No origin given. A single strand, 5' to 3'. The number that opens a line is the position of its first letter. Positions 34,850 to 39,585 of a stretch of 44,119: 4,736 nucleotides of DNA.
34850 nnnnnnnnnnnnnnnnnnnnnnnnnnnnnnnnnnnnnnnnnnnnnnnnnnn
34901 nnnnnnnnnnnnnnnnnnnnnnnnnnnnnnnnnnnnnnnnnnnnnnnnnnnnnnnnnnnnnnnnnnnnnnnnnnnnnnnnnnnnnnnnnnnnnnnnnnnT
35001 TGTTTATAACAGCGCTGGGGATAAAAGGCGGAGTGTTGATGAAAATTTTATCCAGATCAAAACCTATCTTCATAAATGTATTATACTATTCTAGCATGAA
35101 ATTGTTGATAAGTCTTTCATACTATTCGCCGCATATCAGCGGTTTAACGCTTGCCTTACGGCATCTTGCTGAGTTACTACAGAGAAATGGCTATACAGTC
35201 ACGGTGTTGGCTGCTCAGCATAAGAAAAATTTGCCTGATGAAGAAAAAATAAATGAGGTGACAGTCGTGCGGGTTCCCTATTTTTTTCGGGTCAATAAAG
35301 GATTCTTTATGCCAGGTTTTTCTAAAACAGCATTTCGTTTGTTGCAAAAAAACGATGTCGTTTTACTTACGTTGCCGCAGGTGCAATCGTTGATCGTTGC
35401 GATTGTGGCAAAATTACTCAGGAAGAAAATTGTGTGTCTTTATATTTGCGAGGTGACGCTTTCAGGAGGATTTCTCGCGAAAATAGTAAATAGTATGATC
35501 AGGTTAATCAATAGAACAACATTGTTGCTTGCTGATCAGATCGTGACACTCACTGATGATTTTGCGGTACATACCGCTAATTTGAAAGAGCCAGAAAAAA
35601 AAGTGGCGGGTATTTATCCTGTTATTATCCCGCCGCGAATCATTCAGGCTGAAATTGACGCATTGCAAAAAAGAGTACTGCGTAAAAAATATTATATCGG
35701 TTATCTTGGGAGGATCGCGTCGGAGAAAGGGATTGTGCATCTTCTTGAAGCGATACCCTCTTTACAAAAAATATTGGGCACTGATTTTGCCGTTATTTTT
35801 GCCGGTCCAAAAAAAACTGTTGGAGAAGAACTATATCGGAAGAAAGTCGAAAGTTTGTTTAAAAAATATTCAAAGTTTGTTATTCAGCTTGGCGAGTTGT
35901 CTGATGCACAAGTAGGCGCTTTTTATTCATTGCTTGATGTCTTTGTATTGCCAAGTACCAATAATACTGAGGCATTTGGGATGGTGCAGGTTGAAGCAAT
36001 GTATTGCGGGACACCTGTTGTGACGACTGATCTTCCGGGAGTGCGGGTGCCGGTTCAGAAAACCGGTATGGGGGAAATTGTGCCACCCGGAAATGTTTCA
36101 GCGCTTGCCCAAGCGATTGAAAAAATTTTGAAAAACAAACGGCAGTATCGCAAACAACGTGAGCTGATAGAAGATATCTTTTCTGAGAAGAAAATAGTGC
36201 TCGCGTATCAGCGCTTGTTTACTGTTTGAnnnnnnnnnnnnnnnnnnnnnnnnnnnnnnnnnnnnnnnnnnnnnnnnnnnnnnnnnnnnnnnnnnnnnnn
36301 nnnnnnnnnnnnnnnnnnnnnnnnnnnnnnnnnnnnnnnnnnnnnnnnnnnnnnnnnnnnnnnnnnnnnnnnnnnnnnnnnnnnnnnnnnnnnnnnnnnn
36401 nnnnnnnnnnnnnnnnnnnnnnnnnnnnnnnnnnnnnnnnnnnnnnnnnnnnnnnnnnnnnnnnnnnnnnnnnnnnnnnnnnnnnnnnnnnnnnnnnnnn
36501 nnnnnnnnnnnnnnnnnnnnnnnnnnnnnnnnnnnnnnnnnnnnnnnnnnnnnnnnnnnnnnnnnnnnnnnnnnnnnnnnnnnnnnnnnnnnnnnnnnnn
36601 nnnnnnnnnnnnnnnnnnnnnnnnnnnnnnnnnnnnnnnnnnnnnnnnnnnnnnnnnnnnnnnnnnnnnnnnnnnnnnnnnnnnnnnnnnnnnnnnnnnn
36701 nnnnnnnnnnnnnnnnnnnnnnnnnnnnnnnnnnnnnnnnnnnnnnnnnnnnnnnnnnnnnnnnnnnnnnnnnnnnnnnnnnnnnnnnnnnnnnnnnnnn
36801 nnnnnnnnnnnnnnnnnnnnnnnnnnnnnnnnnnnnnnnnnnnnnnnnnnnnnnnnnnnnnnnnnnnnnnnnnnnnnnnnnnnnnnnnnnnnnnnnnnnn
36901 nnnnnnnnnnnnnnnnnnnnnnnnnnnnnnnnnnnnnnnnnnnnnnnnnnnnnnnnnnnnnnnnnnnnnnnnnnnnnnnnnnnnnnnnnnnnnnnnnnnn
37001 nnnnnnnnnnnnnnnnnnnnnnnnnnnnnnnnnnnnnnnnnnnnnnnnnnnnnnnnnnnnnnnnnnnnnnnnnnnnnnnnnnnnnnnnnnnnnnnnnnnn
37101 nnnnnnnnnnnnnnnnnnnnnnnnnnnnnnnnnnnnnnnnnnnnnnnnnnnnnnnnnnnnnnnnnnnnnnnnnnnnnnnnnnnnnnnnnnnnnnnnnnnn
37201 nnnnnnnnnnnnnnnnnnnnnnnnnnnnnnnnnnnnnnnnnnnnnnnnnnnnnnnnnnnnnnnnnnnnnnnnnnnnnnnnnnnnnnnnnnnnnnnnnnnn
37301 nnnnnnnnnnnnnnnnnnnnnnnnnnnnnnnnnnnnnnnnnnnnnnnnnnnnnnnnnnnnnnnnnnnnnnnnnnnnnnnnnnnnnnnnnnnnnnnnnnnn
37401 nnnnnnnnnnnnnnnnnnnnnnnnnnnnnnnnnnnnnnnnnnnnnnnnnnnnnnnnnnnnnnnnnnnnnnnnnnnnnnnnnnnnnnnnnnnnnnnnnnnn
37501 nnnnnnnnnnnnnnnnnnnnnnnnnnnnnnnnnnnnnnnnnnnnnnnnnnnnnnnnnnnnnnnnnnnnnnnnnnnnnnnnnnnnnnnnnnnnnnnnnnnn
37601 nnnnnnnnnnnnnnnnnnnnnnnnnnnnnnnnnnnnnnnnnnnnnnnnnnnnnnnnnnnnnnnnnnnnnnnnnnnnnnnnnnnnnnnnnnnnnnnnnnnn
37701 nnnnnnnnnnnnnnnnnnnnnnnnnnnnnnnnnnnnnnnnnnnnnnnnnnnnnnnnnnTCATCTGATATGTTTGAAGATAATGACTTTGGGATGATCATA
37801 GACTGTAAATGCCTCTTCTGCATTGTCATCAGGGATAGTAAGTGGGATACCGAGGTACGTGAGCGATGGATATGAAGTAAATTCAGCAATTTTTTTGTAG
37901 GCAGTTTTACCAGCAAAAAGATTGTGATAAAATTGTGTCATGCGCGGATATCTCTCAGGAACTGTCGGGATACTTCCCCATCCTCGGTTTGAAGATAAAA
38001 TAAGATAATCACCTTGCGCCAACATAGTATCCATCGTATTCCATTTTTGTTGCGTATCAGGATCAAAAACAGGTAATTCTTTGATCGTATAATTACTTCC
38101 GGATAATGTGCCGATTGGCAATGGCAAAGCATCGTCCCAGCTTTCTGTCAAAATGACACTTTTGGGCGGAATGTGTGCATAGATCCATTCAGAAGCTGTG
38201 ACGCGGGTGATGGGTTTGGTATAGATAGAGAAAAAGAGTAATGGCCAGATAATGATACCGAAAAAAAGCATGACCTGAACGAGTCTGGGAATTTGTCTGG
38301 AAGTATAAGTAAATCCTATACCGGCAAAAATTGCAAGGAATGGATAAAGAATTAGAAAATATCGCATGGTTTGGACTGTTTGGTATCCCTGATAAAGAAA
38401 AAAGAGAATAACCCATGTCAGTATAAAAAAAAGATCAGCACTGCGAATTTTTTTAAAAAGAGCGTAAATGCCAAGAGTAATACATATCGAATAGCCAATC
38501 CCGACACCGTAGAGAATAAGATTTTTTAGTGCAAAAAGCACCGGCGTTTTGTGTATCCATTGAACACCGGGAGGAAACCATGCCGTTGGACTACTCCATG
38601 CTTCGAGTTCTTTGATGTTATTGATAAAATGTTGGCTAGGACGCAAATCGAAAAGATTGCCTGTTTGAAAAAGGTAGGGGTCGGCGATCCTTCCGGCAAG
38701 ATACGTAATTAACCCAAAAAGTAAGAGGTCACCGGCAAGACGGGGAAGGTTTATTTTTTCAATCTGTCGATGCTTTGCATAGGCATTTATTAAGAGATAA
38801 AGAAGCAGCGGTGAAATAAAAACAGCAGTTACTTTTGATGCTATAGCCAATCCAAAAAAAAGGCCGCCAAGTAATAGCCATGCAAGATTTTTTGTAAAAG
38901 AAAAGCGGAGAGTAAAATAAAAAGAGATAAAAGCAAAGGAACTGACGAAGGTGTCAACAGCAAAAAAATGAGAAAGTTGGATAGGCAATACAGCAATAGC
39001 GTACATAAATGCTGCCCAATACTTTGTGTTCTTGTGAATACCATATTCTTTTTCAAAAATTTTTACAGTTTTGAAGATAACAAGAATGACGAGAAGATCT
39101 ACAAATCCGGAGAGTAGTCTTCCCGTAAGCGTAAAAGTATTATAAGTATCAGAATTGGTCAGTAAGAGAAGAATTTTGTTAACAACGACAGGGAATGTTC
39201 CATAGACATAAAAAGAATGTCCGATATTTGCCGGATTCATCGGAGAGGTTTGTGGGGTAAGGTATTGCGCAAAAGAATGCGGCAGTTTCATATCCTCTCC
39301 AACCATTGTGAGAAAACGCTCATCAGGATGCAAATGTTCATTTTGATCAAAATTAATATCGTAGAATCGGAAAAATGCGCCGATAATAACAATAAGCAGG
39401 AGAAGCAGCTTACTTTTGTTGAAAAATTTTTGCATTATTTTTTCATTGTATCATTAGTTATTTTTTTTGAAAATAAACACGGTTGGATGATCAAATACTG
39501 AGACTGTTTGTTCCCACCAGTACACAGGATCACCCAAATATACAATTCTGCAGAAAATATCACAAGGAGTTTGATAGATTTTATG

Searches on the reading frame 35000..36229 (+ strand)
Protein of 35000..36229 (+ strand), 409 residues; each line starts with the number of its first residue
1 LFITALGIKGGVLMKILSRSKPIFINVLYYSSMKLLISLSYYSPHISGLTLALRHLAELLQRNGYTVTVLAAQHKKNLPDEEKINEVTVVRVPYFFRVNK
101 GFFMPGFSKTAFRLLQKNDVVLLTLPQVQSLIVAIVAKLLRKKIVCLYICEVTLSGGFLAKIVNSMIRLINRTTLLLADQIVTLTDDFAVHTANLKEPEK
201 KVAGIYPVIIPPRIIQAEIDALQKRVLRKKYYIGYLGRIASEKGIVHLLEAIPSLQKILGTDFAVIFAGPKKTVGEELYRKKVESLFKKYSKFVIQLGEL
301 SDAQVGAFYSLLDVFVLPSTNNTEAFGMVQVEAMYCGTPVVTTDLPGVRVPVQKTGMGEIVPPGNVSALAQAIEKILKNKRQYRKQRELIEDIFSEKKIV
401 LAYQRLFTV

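Call 52: search_protein_families(library=pfam, proteins=[window:35000-36229:+], max_evalue=0.00001)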
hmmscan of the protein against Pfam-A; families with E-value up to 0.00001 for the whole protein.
window:35000-36229:+ (409 aa): 5 families
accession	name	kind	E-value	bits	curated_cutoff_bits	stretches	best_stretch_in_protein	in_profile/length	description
PF00534.26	Glycos_transf_1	-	1.6e-34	119.3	26.4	1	228-387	13-166/172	Glycosyl transferases group 1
PF13692.12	Glyco_trans_1_4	-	1.7e-27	96.8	27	1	232-379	3-142/142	Glycosyl transferases group 1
PF13579.12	Glyco_trans_4_4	-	9.3e-10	39.5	29.7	1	48-202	2-152/158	Glycosyl transferase 4-like domain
PF13439.12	Glyco_transf_4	-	4.8e-09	36.9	28.5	1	47-207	2-164/170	Glycosyltransferase Family 4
PF20706.3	GT4-conflict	-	1.9e-06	27.6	26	1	228-395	195-373/385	Family 4 Glycosyltransferase in conflict systems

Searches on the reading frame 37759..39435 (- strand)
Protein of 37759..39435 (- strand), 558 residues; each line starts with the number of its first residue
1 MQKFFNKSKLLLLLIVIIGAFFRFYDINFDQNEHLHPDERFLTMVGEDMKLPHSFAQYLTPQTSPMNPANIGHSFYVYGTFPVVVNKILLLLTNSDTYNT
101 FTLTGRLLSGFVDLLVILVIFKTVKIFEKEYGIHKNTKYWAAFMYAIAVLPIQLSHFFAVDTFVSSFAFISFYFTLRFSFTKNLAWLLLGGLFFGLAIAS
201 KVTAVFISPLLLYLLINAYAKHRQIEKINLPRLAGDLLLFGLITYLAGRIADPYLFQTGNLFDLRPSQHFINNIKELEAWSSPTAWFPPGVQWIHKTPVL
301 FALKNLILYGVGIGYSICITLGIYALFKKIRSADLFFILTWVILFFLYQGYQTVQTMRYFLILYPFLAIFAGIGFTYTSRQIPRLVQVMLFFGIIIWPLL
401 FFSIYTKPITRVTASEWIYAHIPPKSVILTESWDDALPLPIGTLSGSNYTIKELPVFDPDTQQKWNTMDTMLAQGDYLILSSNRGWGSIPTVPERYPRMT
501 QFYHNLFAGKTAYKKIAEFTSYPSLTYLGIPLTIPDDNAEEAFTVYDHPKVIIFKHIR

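Call 52: search_protein_families(library=pfam, proteins=[window:37759-39435:-], max_evalue=0.00001)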
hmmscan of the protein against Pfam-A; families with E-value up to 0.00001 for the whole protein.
window:37759-39435:- (558 aa): 1 family
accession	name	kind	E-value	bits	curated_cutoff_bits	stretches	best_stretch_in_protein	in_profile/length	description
PF13231.12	PMT_2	-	1.3e-09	38.9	26.1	1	106-222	25-136/160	Dolichyl-phosphate-mannose-protein mannosyltransferase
